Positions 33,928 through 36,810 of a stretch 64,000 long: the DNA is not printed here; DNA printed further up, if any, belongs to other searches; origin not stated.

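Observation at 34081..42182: Seven-gene Tat-dependent molybdoenzyme module with non-canonical accessory genes and no assignable substrate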

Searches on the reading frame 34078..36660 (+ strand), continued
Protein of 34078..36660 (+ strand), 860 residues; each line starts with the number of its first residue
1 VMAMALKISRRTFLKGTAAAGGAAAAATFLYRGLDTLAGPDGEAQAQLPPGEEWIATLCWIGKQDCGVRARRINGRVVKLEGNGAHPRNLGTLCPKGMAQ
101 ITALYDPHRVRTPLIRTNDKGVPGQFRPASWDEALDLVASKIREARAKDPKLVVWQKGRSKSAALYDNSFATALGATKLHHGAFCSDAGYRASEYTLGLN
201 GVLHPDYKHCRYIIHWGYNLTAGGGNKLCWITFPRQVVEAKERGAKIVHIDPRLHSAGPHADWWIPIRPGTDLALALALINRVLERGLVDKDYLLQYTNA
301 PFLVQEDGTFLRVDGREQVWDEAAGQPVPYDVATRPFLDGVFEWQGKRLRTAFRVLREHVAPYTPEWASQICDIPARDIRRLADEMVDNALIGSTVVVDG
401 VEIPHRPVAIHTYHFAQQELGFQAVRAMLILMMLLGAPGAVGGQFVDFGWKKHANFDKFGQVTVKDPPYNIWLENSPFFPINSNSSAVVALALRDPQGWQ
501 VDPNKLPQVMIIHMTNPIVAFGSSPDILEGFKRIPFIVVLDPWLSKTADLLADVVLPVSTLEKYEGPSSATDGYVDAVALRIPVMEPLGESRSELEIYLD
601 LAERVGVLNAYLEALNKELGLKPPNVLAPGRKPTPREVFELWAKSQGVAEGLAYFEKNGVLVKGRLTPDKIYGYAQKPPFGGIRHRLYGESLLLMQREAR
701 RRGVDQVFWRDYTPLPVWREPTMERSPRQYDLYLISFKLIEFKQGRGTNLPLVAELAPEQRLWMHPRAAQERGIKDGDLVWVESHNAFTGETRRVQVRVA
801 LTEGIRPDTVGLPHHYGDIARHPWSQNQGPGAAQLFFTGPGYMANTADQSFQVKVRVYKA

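Call 47: search_solved_structures(query=window:34078-36660:+, max_evalue=1e-29, show_alignments=4)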
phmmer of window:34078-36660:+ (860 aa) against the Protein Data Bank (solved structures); distinct sequences matched with E-value up to 1e-29: 4.
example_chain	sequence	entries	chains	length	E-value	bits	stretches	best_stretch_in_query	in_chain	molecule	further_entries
2vpw_A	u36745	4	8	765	2e-42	148.7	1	64-298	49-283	THIOSULFATE REDUCTASE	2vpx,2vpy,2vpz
7qv7_S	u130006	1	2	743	2.1e-31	112.3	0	53-296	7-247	Hydrogen dependent carbon dioxide reductase subunit FdhF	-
9vap_A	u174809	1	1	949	2.6e-30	108.6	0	5-296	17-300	Formate dehydrogenase molybdopterin-binding subunit FdhA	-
6cz7_A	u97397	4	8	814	6.8e-30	107.2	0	52-300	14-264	ArrA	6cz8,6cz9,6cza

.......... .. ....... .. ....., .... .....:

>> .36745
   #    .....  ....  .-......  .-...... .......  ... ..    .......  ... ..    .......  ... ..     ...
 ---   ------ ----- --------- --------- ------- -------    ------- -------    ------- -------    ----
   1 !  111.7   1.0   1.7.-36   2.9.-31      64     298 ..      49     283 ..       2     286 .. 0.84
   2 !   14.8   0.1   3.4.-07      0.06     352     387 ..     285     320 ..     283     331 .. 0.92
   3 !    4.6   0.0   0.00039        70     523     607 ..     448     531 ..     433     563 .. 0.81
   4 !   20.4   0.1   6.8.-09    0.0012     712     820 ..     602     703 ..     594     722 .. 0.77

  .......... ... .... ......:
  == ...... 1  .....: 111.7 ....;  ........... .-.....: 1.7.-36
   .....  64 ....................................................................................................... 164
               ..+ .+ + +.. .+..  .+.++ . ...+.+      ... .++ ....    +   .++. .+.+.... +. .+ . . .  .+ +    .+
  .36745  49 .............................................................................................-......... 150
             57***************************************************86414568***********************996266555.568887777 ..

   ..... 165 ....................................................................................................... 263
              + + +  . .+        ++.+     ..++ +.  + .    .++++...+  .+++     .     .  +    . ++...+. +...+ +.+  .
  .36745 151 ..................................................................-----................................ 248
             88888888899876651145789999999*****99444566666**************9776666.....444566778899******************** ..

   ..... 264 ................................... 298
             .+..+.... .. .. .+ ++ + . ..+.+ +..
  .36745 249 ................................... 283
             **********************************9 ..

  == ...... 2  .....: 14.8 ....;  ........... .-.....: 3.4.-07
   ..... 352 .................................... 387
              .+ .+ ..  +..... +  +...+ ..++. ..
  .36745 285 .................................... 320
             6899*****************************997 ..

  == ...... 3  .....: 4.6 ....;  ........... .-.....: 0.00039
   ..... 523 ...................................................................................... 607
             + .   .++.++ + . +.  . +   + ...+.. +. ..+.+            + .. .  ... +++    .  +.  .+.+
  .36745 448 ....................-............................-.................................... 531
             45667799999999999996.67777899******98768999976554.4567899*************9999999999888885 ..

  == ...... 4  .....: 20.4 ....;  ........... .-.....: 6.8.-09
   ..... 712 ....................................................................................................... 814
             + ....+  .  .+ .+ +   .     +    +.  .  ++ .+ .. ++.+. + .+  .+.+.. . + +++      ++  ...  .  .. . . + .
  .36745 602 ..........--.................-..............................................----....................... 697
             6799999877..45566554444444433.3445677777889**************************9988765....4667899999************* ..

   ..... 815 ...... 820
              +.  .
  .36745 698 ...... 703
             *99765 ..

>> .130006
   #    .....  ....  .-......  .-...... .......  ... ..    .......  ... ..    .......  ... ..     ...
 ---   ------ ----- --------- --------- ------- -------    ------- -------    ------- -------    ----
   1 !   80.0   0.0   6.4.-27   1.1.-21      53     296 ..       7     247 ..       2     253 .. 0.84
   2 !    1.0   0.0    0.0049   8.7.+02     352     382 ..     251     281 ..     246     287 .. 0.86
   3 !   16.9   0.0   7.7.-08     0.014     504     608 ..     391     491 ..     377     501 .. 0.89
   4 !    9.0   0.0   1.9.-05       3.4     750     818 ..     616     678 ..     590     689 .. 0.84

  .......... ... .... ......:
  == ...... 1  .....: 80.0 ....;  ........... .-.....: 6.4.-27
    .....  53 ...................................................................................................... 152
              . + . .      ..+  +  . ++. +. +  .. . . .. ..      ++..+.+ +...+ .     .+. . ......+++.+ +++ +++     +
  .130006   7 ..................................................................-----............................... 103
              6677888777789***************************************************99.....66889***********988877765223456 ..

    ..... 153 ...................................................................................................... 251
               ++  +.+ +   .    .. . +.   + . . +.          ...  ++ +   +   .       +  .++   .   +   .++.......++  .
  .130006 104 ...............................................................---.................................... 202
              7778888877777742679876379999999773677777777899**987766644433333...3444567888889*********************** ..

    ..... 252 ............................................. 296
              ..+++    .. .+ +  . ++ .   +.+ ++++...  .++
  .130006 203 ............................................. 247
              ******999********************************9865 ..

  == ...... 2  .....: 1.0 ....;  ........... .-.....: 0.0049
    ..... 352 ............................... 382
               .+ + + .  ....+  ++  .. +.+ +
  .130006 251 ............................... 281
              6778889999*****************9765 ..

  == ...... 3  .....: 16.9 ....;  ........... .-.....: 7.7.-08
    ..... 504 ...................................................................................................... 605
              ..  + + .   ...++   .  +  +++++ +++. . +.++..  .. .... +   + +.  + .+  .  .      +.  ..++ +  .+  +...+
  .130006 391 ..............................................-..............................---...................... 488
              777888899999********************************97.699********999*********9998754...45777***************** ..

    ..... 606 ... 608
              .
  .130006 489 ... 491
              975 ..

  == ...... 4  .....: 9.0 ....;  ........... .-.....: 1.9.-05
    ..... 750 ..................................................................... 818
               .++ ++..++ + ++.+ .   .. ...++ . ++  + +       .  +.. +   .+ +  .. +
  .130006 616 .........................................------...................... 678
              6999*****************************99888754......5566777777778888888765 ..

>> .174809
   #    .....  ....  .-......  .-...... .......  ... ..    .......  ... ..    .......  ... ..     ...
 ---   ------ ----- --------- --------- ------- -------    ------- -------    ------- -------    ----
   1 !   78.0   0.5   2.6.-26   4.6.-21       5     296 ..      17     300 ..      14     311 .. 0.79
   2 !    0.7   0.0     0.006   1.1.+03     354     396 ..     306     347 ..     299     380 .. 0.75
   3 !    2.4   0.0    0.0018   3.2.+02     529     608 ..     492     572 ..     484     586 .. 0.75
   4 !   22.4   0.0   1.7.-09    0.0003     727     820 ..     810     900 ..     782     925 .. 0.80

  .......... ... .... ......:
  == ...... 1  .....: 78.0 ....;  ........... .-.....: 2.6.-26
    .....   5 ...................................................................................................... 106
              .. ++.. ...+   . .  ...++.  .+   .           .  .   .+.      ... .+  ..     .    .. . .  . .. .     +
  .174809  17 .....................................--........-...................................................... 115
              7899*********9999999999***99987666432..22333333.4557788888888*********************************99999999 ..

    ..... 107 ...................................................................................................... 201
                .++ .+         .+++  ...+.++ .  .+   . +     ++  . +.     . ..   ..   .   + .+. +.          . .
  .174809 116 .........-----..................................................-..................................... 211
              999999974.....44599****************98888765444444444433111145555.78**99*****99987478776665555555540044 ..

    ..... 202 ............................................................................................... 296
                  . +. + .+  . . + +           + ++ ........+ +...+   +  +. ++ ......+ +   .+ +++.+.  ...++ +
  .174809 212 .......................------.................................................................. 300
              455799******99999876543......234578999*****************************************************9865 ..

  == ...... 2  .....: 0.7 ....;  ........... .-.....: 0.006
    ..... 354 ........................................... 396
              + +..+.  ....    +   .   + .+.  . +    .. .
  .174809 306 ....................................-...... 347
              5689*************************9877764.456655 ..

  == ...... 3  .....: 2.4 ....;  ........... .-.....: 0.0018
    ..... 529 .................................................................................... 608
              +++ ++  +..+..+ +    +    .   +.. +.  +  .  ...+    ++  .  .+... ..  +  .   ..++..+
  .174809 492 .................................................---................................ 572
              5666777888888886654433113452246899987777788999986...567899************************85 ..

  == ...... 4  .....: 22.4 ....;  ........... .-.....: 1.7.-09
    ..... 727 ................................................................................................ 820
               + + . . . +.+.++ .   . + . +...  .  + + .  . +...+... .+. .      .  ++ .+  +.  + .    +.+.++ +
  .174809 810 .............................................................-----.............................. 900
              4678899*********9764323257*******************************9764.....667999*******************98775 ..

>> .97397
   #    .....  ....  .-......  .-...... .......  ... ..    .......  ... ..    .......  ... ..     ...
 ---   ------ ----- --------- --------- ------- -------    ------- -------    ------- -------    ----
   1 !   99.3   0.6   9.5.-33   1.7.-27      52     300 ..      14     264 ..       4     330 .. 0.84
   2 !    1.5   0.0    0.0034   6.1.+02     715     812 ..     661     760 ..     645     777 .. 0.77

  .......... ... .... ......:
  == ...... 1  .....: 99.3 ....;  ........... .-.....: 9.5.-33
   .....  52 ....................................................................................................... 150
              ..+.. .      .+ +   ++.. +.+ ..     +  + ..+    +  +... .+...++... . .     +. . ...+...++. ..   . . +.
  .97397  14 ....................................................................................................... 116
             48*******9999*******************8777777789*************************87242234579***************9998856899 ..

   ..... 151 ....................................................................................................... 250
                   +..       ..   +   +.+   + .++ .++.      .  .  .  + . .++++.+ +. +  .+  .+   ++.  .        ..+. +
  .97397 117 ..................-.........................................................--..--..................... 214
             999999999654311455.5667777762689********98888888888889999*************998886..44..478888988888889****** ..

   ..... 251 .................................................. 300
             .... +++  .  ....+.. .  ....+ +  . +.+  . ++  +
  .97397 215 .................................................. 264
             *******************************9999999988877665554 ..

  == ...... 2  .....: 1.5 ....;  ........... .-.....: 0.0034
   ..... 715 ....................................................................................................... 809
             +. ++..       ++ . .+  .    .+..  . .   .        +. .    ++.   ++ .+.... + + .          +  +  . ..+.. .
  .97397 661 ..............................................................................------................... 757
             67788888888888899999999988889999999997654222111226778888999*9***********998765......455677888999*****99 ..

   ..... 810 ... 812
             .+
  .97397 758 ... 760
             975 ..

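Call 52: search_protein_families(library=pfam, alignment_id=A4, max_evalue=0.00001)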
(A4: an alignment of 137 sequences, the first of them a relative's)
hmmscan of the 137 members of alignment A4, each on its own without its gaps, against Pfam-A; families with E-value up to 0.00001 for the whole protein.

A. member 1, L001:18128-20044:+ (638 aa): 4 families
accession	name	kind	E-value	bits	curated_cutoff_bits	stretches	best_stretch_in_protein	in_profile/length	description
PF00204.31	DNA_gyraseB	-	1.8e-58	197.3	27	1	225-393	1-172/173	DNA gyrase B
PF00986.26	DNA_gyraseB_C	-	3.5e-31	107.6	29.8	1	566-627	2-63/63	DNA gyrase B subunit, carboxyl terminus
PF01751.28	Toprim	-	1.4e-19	70.5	23.1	1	423-534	1-95/96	Toprim domain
PF02518.31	HATPase_c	-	2.3e-16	60.7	26.4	1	35-176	2-107/111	Histidine kinase-, DNA gyrase B-, and HSP90-like ATPase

B. families by the number of members that match (of 137 scanned): 137 families (the first 25 are shown)
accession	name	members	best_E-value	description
PF07992.20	Pyr_redox_2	3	3.2e-23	Pyridine nucleotide-disulphide oxidoreductase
PF02518.31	HATPase_c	3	6.6e-20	Histidine kinase-, DNA gyrase B-, and HSP90-like ATPase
PF02627.25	CMD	3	1.5e-16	Carboxymuconolactone decarboxylase family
PF12838.12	Fer4_7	3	1.1e-15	4Fe-4S dicluster domain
PF00037.32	Fer4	3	2.3e-15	4Fe-4S binding domain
PF13187.11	Fer4_9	3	1.3e-12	4Fe-4S dicluster domain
PF07690.21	MFS_1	2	5e-56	Major Facilitator Superfamily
PF03453.22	MoeA_N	2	6.1e-45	MoeA N-terminal region (domain I and II)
PF03205.20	MobB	2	6.2e-37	Molybdopterin guanine dinucleotide synthesis protein B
PF00994.29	MoCF_biosynth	2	7.7e-34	Probable molybdopterin binding domain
PF08369.16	PCP_red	2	3e-24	Proto-chlorophyllide reductase 57 kD subunit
PF00528.27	BPD_transp_1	2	2.6e-16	Binding-protein-dependent transport system inner membrane component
PF03454.20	MoeA_C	2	4.2e-16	MoeA C-terminal region (domain IV)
PF12837.12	Fer4_6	2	8.8e-15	4Fe-4S binding domain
PF13237.11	Fer4_10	2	7.2e-14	4Fe-4S dicluster domain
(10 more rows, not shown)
